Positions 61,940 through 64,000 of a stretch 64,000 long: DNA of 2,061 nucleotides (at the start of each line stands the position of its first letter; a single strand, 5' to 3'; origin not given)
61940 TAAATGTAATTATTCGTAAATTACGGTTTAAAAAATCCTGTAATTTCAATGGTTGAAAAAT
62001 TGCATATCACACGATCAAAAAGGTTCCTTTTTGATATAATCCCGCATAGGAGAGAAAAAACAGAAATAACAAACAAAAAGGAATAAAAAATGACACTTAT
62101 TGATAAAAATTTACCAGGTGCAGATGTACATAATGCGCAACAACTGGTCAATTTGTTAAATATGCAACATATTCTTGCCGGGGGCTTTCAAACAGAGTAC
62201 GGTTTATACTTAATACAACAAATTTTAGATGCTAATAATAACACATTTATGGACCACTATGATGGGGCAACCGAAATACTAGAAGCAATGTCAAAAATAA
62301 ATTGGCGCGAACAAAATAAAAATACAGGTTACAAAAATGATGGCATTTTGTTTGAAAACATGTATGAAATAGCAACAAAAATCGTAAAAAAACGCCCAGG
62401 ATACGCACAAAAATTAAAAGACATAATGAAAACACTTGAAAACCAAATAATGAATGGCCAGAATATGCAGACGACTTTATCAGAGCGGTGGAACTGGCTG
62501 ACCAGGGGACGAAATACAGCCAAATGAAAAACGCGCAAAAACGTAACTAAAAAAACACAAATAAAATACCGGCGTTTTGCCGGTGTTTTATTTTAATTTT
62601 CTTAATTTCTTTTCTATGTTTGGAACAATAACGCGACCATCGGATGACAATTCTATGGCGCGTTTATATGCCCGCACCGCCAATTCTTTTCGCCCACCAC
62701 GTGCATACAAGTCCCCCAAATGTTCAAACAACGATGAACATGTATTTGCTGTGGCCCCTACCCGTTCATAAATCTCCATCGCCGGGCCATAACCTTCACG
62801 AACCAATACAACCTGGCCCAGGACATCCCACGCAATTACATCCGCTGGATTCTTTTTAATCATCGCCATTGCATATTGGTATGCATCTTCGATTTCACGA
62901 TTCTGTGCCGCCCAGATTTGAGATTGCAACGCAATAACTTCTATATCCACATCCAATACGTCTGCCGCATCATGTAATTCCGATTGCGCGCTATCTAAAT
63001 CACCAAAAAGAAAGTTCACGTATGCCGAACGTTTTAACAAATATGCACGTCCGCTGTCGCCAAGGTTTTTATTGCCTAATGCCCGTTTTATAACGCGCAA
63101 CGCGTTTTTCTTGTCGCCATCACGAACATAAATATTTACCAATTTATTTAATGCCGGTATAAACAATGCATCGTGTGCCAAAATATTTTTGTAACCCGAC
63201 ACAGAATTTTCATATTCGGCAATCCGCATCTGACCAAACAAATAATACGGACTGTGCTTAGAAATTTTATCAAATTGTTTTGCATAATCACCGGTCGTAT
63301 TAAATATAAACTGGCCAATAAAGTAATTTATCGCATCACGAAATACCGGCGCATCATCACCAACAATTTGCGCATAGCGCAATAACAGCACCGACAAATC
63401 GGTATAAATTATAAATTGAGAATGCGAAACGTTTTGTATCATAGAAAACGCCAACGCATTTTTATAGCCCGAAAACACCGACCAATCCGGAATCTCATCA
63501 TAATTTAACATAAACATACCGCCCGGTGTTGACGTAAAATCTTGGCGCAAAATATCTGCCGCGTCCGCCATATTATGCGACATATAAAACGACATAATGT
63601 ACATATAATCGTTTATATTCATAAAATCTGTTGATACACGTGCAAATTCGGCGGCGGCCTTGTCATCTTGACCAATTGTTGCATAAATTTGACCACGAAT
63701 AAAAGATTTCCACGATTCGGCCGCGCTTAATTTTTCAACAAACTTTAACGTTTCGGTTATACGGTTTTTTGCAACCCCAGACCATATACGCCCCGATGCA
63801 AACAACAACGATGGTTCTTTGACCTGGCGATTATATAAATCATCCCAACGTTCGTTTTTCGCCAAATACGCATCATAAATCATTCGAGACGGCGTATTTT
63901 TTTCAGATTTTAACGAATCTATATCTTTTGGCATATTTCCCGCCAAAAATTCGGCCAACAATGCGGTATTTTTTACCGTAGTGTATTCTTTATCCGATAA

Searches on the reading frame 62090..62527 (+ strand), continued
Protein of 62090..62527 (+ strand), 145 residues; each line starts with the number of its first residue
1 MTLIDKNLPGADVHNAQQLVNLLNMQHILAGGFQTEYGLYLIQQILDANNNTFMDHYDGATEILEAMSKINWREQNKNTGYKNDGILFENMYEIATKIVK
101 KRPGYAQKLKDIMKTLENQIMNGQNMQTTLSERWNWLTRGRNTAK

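Call 92: predict_structure(alignment_id=A1)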
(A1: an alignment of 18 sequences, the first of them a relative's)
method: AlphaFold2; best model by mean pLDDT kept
length: 156 residues; sequences in the alignment: 18
mean_pLDDT: 82.5   pTM: 0.76
mean pLDDT of the five models: 82.5, 81.9, 81.2, 79.0, 78.1
residues with pLDDT >= 90: 83; 70-90: 38; 50-70: 22; < 50: 13
segments of 3 or more residues with pLDDT < 50: 1-5, 8-14
pLDDT, mean of each block of 10 residues (from residue 1): 45 59 89 94 86 77 96 91 91 95 93 93 71 90 75 68
secondary structure, 60 per line:
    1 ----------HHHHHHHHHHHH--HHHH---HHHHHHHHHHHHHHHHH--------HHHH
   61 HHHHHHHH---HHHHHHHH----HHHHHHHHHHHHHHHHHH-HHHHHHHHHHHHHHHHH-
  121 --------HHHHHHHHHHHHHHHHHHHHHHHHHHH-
elements in order: H11-22 H25-28 H32-48 H57-68 H72-79 H84-101 H103-119 H129-155

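Call 96: fold_search(model_id=the predicted structure, library=pdb)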
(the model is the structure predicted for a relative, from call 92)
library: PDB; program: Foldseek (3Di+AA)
matches with E <= 10: 211; with E <= 0.001: 0
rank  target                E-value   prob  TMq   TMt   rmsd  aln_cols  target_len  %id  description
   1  8gad_A                9.3e-01  0.75  0.42  0.56   4.9       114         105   18  Crystal structure of a high affinity PD-L1 binder (released 2024-08-21)
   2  5cwb                  1.1e+00  0.25  0.29  0.25  10.5       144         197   10  Crystal structure of de novo designed helical repeat protein DHR4 (released 2015-12-16)
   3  7nri_D                1.3e+00  0.15  0.27  0.21  14.2       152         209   12  Structure of the darobactin-bound E. coli BAM complex (BamABCDE) (released 2021-04-21)
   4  8whh_A                1.4e+00  0.44  0.37  0.28   6.8       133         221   16  Crystal structure of Se-Met derivative CLASP2 in complex with CLIP170 (released 2024-08-28)
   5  2jqq_MODEL_1_A        1.4e+00  0.14  0.25  0.25  16.6       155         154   10  Solution structure of Saccharomyces cerevisiae conserved oligomeric Golgi subunit 2 protein (Cog2p) (released 2007-06-19)
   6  8gjg_A                1.4e+00  0.09  0.21  0.21  16.3       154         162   14  De novo design of high-affinity protein binders to bioactive helical peptides (released 2024-01-10)
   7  7mwr_B                1.6e+00  0.10  0.24  0.17  11.4       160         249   10  Structure of De Novo designed beta sheet heterodimer LHD101A53/B4 (released 2022-01-19)
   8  2fv2_B                1.7e+00  0.57  0.46  0.30   8.3       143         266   10  Crystal Structure Analysis of human Rcd-1 conserved region (released 2007-01-09)
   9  7c1i_A                1.7e+00  0.11  0.22  0.27  17.1       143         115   11  Crystal structure of histidine-containing phosphotransfer protein B (HptB) from Pseudomonas aeruginosa PAO1 (released 2020-11-04)
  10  4rfl_C                2.1e+00  0.09  0.25  0.13  16.2       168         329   12  Crystal structure of G1PDH with NADPH from Methanocaldococcus jannaschii (released 2015-07-22)
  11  5mfh_A                2.3e+00  0.11  0.25  0.16  15.4       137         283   15  Designed armadillo repeat protein YIIIM5AII in complex with peptide (RR)5 (released 2017-09-13)
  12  5mff_A                2.4e+00  0.11  0.25  0.16  15.1       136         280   16  Designed armadillo repeat protein YIIIM5AII in complex with peptide (RR)5 (released 2017-09-13)
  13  4rfl_A                2.4e+00  0.09  0.25  0.13  15.6       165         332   13  Crystal structure of G1PDH with NADPH from Methanocaldococcus jannaschii (released 2015-07-22)
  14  8v3b_a                2.5e+00  0.38  0.45  0.21   6.6       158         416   13  Computational Designed Nanocage O43_129_+4 (released 2024-03-13)
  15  7bqn_MODEL_1_A        2.5e+00  0.08  0.21  0.26  12.1       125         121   18  Solution NMR structure of fold-C Rei; de novo designed protein with an asymmetric all-alpha topology (released 2021-04-07)
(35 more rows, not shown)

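Call 102: search_protein_families(library=ncbifam, proteins=[P0001], max_evalue=0.01)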
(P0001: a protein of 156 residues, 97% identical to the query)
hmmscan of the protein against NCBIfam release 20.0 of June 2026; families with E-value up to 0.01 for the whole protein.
P0001 (156 aa): 0 families

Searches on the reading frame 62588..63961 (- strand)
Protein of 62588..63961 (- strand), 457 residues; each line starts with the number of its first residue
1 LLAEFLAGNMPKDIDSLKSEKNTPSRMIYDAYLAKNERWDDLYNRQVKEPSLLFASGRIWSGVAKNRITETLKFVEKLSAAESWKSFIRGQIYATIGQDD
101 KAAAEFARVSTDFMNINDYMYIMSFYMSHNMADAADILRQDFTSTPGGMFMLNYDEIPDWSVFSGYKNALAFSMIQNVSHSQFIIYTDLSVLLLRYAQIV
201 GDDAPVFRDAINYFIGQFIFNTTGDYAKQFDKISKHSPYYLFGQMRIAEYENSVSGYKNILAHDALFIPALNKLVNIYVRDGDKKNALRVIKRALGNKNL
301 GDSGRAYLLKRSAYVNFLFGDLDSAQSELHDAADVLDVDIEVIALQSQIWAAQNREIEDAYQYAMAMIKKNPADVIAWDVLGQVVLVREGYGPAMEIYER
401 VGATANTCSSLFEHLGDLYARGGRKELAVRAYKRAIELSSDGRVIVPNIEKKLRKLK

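Call 9: search_protein_families(library=pfam, proteins=[window:62588-63961:-], max_evalue=0.1)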
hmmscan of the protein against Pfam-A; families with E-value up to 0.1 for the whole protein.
window:62588-63961:- (457 aa): 15 families
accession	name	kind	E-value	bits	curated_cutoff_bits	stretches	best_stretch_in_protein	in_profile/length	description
PF13428.12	TPR_14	-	2.9e-09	37.2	23.5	0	414-438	6-30/44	Tetratricopeptide repeat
PF13181.12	TPR_8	-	1.2e-08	34.8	25.7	1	414-440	6-32/34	Tetratricopeptide repeat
PF13424.12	TPR_12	-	3.6e-06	27.5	30.1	1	394-439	29-75/77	Tetratricopeptide repeat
PF07719.23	TPR_2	-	5.5e-06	26.6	27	1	414-439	6-31/34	Tetratricopeptide repeat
PF10602.15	RPN7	-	1e-05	25.8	29.6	1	270-354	38-113/174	26S proteasome subunit RPN7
PF13432.12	TPR_16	-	2.4e-05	25.1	32.7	0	414-441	36-63/65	Tetratricopeptide repeat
PF13176.12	TPR_7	-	2.8e-05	24.3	27.9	0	270-295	1-26/36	Tetratricopeptide repeat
PF00515.34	TPR_1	-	0.00084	19.5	27.8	1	415-439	7-31/34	Tetratricopeptide repeat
PF13414.12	TPR_11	-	0.0034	17.5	26.8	1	416-441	1-26/42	TPR repeat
PF25064.1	ARM_TT21_5th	-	0.0049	17.6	27.8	0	246-296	13-63/117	TT21 fifth ARM repeats domain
PF23914.1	TPR_CcmH_CycH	-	0.014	15.7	42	0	351-401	97-147/158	Cytochrome c-type biogenesis protein H TPR domain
PF23300.3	HEAT_Nup120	-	0.022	15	29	0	71-113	15-56/170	Nucleoporin Nup120, HEAT repeats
PF13174.12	TPR_6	-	0.027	15.6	26.3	0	414-437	5-28/33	Tetratricopeptide repeat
PF09976.15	TPR_21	-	0.029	14.6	25.5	0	411-456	148-191/193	Tetratricopeptide repeat-like domain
PF13371.12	TPR_9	-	0.064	13.7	35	0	385-444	5-64/73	Tetratricopeptide repeat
